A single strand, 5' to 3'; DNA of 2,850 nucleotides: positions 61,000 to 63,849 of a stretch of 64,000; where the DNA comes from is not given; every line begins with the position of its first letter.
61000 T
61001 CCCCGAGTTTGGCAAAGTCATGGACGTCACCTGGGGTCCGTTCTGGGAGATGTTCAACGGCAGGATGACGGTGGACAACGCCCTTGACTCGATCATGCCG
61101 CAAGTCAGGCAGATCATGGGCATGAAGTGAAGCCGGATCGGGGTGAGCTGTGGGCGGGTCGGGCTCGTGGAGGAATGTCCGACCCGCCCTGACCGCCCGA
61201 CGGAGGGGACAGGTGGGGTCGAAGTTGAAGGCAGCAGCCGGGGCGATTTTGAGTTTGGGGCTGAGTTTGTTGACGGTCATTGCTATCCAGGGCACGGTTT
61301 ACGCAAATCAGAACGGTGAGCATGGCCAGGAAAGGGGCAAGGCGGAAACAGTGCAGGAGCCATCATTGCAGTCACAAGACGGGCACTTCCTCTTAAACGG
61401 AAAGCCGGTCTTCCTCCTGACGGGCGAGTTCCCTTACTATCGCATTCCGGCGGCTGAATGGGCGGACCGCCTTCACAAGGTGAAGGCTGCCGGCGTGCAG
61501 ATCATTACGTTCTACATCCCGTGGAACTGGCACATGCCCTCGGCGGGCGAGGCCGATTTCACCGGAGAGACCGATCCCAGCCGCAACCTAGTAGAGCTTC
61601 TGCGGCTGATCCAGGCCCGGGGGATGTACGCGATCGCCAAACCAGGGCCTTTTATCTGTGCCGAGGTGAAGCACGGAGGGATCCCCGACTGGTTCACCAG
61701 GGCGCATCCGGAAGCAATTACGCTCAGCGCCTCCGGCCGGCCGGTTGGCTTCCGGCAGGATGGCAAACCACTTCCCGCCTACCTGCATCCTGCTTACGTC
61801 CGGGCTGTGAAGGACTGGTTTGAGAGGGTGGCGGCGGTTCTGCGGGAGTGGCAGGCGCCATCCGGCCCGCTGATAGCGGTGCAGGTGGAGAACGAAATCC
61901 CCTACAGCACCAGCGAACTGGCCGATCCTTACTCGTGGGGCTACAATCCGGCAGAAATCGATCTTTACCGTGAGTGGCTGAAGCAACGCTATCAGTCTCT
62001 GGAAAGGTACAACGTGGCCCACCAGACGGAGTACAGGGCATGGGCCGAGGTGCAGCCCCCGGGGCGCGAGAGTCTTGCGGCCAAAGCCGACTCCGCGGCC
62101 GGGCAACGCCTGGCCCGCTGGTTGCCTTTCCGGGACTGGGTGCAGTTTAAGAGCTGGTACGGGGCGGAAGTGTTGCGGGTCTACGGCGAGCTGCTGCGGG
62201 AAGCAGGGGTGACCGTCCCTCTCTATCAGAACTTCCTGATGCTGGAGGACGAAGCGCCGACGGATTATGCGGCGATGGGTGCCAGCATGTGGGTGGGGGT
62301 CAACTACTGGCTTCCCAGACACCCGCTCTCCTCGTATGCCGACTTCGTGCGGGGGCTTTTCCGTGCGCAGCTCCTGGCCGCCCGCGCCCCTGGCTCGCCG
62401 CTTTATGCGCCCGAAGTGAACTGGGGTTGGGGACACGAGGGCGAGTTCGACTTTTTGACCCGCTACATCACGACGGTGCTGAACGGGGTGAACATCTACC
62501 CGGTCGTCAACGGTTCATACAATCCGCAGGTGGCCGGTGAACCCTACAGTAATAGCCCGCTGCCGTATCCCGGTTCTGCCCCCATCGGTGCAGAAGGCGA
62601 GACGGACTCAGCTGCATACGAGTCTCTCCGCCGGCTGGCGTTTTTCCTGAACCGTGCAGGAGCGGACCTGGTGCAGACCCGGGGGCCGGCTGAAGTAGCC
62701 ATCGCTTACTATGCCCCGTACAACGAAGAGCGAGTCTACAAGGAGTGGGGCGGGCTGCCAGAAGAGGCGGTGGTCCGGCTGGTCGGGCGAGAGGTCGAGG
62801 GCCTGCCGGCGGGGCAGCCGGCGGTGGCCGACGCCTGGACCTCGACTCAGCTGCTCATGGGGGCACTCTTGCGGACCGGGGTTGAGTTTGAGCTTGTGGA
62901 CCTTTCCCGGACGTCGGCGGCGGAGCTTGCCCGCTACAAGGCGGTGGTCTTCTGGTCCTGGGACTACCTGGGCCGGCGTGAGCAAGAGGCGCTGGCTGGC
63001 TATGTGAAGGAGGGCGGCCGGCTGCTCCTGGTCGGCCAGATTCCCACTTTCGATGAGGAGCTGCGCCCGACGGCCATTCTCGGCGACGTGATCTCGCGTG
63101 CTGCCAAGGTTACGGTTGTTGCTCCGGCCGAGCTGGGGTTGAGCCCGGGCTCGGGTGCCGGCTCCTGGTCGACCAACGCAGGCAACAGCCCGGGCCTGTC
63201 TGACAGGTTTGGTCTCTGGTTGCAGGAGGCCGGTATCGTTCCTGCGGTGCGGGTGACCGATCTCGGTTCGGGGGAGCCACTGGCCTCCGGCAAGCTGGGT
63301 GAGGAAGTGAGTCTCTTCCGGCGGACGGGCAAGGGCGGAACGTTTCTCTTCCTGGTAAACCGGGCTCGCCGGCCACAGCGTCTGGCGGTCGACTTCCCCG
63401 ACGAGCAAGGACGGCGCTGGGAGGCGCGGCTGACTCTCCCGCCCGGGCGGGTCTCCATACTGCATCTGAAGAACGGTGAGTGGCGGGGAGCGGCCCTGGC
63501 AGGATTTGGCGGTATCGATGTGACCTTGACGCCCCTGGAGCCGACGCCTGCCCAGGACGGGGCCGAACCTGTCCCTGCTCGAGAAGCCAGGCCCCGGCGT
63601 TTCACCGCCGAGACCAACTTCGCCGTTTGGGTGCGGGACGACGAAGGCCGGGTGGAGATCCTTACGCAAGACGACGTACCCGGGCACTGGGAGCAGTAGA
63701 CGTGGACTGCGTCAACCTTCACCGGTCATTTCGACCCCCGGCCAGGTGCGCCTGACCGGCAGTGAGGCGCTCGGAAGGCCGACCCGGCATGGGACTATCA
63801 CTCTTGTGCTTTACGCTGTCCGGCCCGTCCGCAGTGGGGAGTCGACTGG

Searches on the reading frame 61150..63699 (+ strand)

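Call 6: search_protein_families(library=pfam, proteins=[window:61150-63699:+], max_evalue=0.01)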
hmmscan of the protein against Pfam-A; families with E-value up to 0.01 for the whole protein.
window:61150-63699:+ (849 aa): 5 families
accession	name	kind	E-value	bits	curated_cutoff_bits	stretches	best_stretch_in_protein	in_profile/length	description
PF01301.25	Glyco_hydro_35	-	2.3e-39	136.3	27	1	80-280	2-174/319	Glycosyl hydrolases family 35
PF02449.21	Glyco_hydro_42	-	3.9e-22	79.6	21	1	100-380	8-254/376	Beta-galactosidase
PF22369.2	GLMA_2nd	-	1.6e-17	63.9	27.7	1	571-648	24-101/138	GLMA-like, second domain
PF14258.12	DUF4350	-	0.0049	17.6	30.4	0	575-729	18-152/181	Domain of unknown function (DUF4350)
PF08533.16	Glyco_hydro_42C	-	0.0077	16.4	21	0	720-747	2-29/58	Beta-galactosidase C-terminal domain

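Call 36: search_protein_families(library=ncbifam, proteins=[window:61150-63699:+], max_evalue=0.001)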
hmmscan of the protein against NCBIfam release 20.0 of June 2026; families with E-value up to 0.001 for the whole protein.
window:61150-63699:+ (849 aa): 1 family
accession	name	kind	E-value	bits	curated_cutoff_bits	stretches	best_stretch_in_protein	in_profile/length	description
NF041127.1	exo_beta_glucsam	equivalog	7.1e-67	226.1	1500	2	79-365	9-283/782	exo-beta-D-glucosaminidase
